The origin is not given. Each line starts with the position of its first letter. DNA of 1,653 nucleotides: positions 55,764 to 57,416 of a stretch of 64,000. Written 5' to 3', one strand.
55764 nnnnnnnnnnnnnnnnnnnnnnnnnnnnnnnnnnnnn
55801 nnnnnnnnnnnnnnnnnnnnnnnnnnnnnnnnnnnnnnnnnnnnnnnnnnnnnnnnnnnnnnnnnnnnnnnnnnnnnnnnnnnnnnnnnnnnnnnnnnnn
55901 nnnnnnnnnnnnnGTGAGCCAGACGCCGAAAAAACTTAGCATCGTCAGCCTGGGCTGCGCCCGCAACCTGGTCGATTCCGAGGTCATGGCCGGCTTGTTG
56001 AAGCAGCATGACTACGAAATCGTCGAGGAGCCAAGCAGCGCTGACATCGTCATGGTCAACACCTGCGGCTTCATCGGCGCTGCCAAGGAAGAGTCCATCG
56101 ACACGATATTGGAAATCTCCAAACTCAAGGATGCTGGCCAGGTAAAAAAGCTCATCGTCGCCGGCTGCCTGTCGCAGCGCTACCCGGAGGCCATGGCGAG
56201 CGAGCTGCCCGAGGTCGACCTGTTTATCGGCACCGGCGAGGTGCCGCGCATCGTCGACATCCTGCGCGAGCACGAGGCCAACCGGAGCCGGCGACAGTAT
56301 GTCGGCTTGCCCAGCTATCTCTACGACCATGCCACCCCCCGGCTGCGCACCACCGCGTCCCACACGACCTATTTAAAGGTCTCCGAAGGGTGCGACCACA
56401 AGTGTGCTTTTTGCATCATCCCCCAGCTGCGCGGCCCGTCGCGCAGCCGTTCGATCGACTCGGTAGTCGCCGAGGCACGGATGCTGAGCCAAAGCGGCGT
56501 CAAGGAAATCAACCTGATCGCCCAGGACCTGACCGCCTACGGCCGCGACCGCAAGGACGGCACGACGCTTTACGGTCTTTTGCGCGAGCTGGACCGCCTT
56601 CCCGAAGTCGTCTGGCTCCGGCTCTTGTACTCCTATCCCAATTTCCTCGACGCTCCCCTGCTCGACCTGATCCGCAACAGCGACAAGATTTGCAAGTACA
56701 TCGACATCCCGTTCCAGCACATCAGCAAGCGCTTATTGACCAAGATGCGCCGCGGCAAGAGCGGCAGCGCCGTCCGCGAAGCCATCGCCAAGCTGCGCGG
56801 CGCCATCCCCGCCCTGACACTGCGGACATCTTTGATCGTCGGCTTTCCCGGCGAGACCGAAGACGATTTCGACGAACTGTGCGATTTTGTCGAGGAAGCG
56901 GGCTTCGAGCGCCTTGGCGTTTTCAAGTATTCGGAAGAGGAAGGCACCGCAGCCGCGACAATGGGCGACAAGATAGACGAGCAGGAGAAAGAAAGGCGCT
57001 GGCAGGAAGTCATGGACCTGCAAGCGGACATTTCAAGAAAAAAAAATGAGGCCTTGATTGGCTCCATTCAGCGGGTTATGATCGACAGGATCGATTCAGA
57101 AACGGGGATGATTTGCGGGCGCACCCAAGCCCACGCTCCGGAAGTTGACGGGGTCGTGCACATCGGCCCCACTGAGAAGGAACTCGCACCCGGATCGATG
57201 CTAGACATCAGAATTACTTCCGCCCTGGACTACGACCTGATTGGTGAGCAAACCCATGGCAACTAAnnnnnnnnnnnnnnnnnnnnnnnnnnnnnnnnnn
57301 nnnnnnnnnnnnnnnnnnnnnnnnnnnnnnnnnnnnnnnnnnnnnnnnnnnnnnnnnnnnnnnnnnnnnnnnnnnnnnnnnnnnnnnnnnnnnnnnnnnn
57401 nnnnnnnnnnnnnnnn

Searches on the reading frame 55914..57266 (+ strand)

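Call 61: search_protein_families(library=pfam, proteins=[window:55914-57266:+], max_evalue=0.0001)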
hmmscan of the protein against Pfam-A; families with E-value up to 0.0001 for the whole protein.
window:55914-57266:+ (450 aa): 3 families
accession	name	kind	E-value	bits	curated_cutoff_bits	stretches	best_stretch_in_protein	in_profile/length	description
PF00919.26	UPF0004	-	7e-28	97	27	1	7-106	1-98/98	Uncharacterized protein family UPF0004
PF04055.27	Radical_SAM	-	3e-22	80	29.5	1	155-326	2-166/166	Radical SAM superfamily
PF18693.7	TRAM_2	-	1.4e-16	60.8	27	1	382-445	1-61/63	TRAM domain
